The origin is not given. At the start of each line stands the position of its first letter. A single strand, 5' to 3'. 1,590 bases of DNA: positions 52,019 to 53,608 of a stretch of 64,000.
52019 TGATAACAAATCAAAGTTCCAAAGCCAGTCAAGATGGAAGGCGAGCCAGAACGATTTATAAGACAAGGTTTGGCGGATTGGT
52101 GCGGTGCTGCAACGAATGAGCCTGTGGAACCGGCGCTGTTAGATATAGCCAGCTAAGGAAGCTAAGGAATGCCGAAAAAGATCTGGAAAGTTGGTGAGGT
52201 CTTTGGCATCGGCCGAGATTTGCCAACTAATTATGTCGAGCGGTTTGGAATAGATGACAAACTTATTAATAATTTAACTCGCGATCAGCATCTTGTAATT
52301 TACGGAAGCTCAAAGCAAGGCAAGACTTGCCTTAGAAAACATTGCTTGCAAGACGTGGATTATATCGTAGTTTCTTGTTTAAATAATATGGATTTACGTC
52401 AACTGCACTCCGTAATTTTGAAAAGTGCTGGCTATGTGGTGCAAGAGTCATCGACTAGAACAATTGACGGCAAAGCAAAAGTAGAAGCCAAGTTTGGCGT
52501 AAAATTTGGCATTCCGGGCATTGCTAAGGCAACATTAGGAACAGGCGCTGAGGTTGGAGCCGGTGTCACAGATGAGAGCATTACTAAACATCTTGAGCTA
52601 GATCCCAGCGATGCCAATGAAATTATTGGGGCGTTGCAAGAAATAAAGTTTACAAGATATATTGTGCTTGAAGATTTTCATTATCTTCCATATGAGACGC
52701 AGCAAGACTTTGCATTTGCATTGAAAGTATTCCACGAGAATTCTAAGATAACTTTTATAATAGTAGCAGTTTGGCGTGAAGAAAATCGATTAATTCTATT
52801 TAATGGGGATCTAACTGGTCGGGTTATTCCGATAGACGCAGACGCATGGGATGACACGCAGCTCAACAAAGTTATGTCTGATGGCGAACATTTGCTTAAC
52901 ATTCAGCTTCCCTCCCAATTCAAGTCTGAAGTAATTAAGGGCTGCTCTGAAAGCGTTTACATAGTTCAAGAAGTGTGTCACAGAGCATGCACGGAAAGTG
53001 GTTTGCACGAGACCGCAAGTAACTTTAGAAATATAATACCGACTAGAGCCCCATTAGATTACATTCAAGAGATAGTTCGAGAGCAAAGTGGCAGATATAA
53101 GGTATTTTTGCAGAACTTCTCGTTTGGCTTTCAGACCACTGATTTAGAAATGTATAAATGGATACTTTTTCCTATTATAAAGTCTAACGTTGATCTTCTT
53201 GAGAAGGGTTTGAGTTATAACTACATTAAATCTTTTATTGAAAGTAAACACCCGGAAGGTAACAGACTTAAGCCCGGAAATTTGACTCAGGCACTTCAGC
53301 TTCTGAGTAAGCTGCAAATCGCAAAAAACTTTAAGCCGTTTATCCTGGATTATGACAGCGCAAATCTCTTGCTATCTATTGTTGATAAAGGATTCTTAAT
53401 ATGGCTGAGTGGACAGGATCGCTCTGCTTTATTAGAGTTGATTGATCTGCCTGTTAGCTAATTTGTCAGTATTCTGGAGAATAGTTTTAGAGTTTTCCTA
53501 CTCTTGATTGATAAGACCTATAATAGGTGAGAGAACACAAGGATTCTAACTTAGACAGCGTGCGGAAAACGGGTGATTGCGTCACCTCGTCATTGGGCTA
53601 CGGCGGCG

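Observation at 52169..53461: Orphan 430-aa P-loop NTPase with a Gly-rich insert and no effector: candidate undescribed single-gene system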

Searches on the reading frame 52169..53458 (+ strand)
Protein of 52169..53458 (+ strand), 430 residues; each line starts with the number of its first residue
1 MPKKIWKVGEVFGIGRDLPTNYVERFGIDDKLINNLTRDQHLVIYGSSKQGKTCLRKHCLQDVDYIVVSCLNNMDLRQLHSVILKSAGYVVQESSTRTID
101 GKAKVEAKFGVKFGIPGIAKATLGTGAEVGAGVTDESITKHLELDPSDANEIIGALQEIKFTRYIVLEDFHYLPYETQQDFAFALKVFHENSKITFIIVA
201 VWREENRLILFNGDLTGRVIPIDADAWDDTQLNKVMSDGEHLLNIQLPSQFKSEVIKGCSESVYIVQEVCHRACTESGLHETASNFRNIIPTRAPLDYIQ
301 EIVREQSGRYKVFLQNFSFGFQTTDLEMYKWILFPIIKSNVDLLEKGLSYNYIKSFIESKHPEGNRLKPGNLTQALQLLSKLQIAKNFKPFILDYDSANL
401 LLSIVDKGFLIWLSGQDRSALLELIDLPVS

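Call 4: search_protein_families(library=pfam, proteins=[window:52169-53458:+], max_evalue=10)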
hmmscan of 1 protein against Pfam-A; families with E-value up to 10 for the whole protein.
window:52169-53458:+ (430 aa): 2 families
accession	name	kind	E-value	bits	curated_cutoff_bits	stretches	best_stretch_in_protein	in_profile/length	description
PF13401.12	AAA_22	-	0.007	17.1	27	1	38-199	4-121/130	AAA domain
PF24218.1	DUF7437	-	0.022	14.9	27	1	113-159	14-60/66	Family of unknown function (DUF7437)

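Call 5: search_protein_families(library=padloc, proteins=[window:52169-53458:+], max_evalue=10)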
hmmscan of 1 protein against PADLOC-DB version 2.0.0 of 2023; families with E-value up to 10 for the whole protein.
window:52169-53458:+ (430 aa): 2 families
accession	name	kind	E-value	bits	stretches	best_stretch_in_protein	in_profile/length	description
PDLC05049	PDC-S59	-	1.9e-71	239.4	1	7-412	4-399/428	-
PDLC04789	PDC-S01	-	0.008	13.3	1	28-100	6-80/375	-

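Call 6: search_protein_families(library=ncbifam, proteins=[window:52169-53458:+], max_evalue=10)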
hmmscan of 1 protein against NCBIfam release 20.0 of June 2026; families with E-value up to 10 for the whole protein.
window:52169-53458:+ (430 aa): 0 families

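Call 9: find_homologous_proteins(query=window:52169-53458:+)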
Query window:52169-53458:+ (430 aa): 1950 proteins with E <= 0.001 among 6168 candidates; the best 120 are listed.
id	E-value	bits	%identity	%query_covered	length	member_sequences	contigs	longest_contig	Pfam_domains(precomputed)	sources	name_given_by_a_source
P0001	2.2e-288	974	100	100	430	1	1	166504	-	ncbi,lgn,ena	-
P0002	1.1e-198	678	67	100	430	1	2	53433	-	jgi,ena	-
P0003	1.6e-195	668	68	100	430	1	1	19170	-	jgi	jgi:hypothetical protein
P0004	4.4e-192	657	68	100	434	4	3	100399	-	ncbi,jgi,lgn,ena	jgi:hypothetical protein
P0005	1.4e-191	655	66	100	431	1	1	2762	-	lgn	-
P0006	1.8e-188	645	64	100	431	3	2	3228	-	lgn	-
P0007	1.2e-187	642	66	100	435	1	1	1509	-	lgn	-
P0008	1.8e-172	592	61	100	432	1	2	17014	-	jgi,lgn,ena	jgi:hypothetical protein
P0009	1.8e-170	585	61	99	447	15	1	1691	-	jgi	jgi:hypothetical protein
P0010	8.5e-170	583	61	99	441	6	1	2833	-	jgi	jgi:hypothetical protein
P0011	1.8e-167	576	66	89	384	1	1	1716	-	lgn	-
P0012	2.4e-167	575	60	99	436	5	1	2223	-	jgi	jgi:hypothetical protein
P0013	3.0e-166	572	60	99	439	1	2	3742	-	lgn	-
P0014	5.8e-166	571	59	99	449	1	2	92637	-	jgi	jgi:hypothetical protein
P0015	4.8e-165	568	60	99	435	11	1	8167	-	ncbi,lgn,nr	ncbi:MAG: hypothetical protein ING10_03810 [Roseomonas sp.]|nr:hypothetical protein [Roseomonas sp.]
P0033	1.1e-148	514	55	98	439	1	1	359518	-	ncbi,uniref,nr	ncbi:hypothetical protein [Bradyrhizobium sp. BR 10289]|uniref:hypothetical protein n=1 Tax=Bradyrhi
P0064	1.0e-142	494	53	99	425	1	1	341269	-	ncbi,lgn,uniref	ncbi:hypothetical protein [Burkholderia gladioli]|uniref:hypothetical protein n=1 Tax=Burkholderia g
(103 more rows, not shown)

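Call 10: search_solved_structures(query=window:52169-53458:+, max_evalue=10)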
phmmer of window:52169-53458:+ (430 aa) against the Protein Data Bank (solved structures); distinct sequences matched with E-value up to 10: 0.

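Call 12: find_encoding_contigs(protein=P0001, flank=10000, max_places=3)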
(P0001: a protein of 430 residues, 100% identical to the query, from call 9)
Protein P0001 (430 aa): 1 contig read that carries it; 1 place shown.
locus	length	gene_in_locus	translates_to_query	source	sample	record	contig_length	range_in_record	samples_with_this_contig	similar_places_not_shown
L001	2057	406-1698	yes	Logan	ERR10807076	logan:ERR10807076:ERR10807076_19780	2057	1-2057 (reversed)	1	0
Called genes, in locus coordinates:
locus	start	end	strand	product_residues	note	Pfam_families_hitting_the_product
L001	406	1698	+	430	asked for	-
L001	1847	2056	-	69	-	?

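Call 14: find_related_loci(query=A1, collection=genome_contigs, flank=10000)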
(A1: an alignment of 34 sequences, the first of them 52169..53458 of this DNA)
Query A1 (430 aa) in genome_contigs; peptide patterns used: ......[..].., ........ (x = any residue, [..] = any of these).
282 stretches matched a pattern; 217 encode a relative of the query (tblastn E <= 1e-3); the best 80 are kept; 80 distinct loci.
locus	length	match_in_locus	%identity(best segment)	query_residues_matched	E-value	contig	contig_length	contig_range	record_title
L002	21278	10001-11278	61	2-428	3e-177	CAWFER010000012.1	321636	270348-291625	MAG: uncultured Alphaproteobacteria bacterium isolate MFD05512.bin.2.115 genome assembly, contig: contig_29334, whole ge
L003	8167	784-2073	60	2-428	7e-175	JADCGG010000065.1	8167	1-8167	MAG: Roseomonas sp. isolate M63BS1SP13A25MG M63BS1_65, whole genome shotgun sequence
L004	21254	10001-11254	55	10-428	5e-155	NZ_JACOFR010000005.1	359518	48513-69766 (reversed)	Bradyrhizobium sp. BR 10289 NODE_5_length_359518_cov_127.713506, whole genome shotgun sequence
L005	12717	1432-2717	59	1-429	4e-155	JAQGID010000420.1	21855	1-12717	MAG: Rhodospirillales bacterium isolate RYN_450 scaffold_970541, whole genome shotgun sequence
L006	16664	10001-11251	53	5-428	1e-148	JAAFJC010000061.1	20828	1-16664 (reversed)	MAG: Comamonadaceae bacterium isolate bin24.maxbin.ball.043 WN_Comamonadaceae_2_scaffold_61, whole genome shotgun sequen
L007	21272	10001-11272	52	1-429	2e-147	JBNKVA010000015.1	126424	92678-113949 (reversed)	MAG: Pontiella sp. isolate A1A2.bin.3.orig k141_106478, whole genome shotgun sequence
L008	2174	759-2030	54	1-429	2e-157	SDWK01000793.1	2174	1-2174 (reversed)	MAG: Shewanella sp. isolate MAG-BB-1 scaffold_6276, whole genome shotgun sequence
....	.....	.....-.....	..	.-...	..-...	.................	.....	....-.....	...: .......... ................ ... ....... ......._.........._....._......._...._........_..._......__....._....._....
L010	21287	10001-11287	52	1-429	1e-144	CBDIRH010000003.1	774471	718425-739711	MAG: Phreatobacter sp. isolate NI281-mx-bin19 genome assembly, contig: N-NV281-C26, whole genome shotgun sequence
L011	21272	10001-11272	52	1-429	3e-144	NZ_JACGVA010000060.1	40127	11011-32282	Colwellia sp. MB3u-8 NODE_1046306_length_40127_cov_24.4, whole genome shotgun sequence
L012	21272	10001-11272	51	7-430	5e-143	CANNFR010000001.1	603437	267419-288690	uncultured Rhodobacteraceae bacterium isolate 2-1044.fasta genome assembly, contig: NODE_1, whole genome shotgun sequenc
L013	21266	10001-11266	49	2-429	6e-143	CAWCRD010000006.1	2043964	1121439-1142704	MAG: uncultured Acidobacteriaceae bacterium isolate MFD01213.bin.1.93 genome assembly, contig: contig_4116, whole genome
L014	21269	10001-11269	51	1-428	3e-143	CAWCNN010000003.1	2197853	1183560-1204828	MAG: uncultured Acidobacteriaceae bacterium isolate MFD05502.bin.2.89 genome assembly, contig: contig_24334, whole genom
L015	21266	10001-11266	50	1-427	8e-143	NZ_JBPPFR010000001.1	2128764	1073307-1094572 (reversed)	Haloarchaeobius baliensis strain 2b_61_3 NBRC.110517_ctg01, whole genome shotgun sequence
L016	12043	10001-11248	52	8-428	9e-143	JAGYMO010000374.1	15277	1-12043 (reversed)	MAG: Deltaproteobacteria bacterium isolate M55B121 k51_806435_flag_0_multi_120.2984_len_15277, whole genome shotgun sequ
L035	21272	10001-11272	50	1-428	6e-139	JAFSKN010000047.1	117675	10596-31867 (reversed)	MAG: Clostridia bacterium isolate RGIG3226 Goat_Reticulum-2__c875, whole genome shotgun sequence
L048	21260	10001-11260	48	2-428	3e-135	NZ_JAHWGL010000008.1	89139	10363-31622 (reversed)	Hymenobacter profundi strain M2 NODE_8_length_89139_cov_15.062294, whole genome shotgun sequence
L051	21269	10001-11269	50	4-426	4e-135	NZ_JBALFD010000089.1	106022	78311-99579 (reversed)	MAG: Nostoc sp. isolate P9121 bin 11 NODE_37_length_106022_cov_106.167096, whole genome shotgun sequence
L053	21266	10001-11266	50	1-427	9e-135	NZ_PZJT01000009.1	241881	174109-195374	Salinicola salarius strain DSM 18044 Salinicola-salarius_contig_9, whole genome shotgun sequence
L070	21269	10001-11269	48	4-429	1e-131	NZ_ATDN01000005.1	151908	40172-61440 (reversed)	Mycolicibacterium elephantis DSM 44368 Contig13, whole genome shotgun sequence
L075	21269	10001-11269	46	1-423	8e-131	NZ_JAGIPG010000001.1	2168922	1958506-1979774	Neorhizobium galegae strain DS1978 Ga0451187_01, whole genome shotgun sequence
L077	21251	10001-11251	49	7-427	6e-130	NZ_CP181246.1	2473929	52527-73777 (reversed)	Bergeriella denitrificans strain DSM 17675 chromosome, complete genome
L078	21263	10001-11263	48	7-428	2e-129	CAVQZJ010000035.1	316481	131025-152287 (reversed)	MAG: uncultured Solirubrobacterales bacterium isolate MFD10064.bin.2.32 genome assembly, contig: contig_8369, whole geno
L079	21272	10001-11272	46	1-429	1e-129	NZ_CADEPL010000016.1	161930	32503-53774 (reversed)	Vogesella oryzae isolate Q2602, whole genome shotgun sequence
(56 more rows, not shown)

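Call 19: predict_structure(alignment_id=A1)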
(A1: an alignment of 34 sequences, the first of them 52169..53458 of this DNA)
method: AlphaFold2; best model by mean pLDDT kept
length: 430 residues; sequences in the alignment: 34
mean_pLDDT: 86.4   pTM: 0.81
mean pLDDT of the five models: 86.4, 85.9, 84.9, 83.9, 80.7
residues with pLDDT >= 90: 246; 70-90: 149; 50-70: 7; < 50: 28
segments of 3 or more residues with pLDDT < 50: 111-138
pLDDT, mean of each block of 10 residues (from residue 1): 82 77 89 91 85 85 92 92 93 84 82 34 24 40 89 94 94 90 96 94 81 92 90 95 97 93 91 96 95 92 88 94 88 96 93 96 90 92 86 88 89 91 94
secondary structure, 60 per line:
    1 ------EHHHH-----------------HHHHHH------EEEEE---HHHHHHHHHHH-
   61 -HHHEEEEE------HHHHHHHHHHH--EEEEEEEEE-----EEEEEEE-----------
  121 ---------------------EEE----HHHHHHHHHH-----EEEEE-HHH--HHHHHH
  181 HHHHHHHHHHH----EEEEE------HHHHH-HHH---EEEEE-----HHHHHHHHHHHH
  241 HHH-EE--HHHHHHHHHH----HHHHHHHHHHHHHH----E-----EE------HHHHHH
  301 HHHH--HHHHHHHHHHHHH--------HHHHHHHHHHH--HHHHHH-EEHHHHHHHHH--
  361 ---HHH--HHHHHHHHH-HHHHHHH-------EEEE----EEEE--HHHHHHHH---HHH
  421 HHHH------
elements in order: H8-11 H29-34 E41-45 H49-59 E65-69 H76-86 E89-97 E103-109 E142-144 H149-158 E164-168 H175-191 E196-200 H207-211 E219-223 H229-243 H249-258 H263-276 H295-304 H307-319 H328-338 H341-346 H350-358 H369-377 H379-385 E393-396 E401-404 H407-414 H418-424

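Call 22: fold_search(model_id=the predicted structure, library=pdb)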
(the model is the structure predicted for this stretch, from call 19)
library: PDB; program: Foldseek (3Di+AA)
matches with E <= 10: 1314; with E <= 0.001: 209
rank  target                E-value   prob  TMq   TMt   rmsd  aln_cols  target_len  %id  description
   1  7tfh_B                1.0e-06  1.00  0.36  0.46  13.3       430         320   10  Atomic model of the S. cerevisiae clamp-clamp loader complex PCNA-RFC bound to two DNA molecules, one at the 5'-recess (released 2022-11-16)
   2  8zwo_E                1.0e-06  1.00  0.32  0.38  13.2       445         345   12  Structure of CTF18-PCNA with ATP (released 2025-06-18)
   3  8umv_D                1.2e-06  1.00  0.34  0.43  13.8       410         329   10  Atomic model of the human CTF18-RFC-PCNA-DNA ternary complex with narrow PCNA opening state I (state 5) (released 2024-05-08)
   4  9peo_E                1.2e-06  1.00  0.31  0.37  13.0       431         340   13  Structure of the S. cerevisiae clamp loader Replication Factor C (RFC) with mixed nucleotide occupancy (released 2025-11-12)
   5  7stb_E                1.6e-06  1.00  0.33  0.40  12.4       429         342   12  Closed state of Rad24-RFC:9-1-1 bound to a 5' ss/dsDNA junction (released 2022-03-23)
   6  6vvo_E                2.2e-06  1.00  0.31  0.38  12.8       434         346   12  Structure of the human clamp loader (Replication Factor C, RFC) bound to the sliding clamp (Proliferating Cell Nuclear (released 2020-02-26)
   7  2qby_A                2.5e-06  1.00  0.42  0.47  11.1       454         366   10  Crystal structure of a heterodimer of Cdc6/Orc1 initiators bound to origin DNA (from S. solfataricus) (released 2007-09-11)
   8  8dr1_B                2.7e-06  1.00  0.33  0.43  13.1       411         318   11  Consensus closed state of RFC:PCNA bound to a 3' ss/dsDNA junction (DNA2) (released 2022-08-17)
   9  8dqx_E                3.0e-06  1.00  0.30  0.36  13.1       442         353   12  Open state of RFC:PCNA bound to a 3' ss/dsDNA junction (released 2022-08-24)
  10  9pev_E                3.4e-06  1.00  0.30  0.37  13.0       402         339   13  Structure of the S. cerevisiae clamp loader Replication Factor C (RFC) with mixed nucleotide occupancy (released 2025-11-12)
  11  7tfj_E                3.6e-06  1.00  0.32  0.39  13.4       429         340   12  Atomic model of S. cerevisiae clamp-clamp loader complex PCNA-RFC bound to DNA with a closed clamp ring (released 2022-11-16)
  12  7st9_E                4.4e-06  1.00  0.30  0.36  13.3       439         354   12  Open state of Rad24-RFC:9-1-1 bound to a 5' ss/dsDNA junction (released 2022-03-23)
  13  6gej_U                4.9e-06  1.00  0.34  0.34  16.6       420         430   11  Chromatin remodeller-nucleosome complex at 3.6 A resolution. (released 2018-10-17)
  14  7tfh_E                4.9e-06  1.00  0.30  0.36  13.3       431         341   11  Atomic model of the S. cerevisiae clamp-clamp loader complex PCNA-RFC bound to two DNA molecules, one at the 5'-recess (released 2022-11-16)
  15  7tid_E                5.1e-06  1.00  0.31  0.38  12.6       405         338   12  Structure of the yeast clamp loader (Replication Factor C RFC) bound to the sliding clamp (Proliferating Cell Nuclear  (released 2022-02-16)
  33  2qen                  1.4e-05  1.00  0.46  0.55   9.7       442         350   13  The walker-type atpase paby2304 of pyrococcus abyssi (released 2008-07-01)
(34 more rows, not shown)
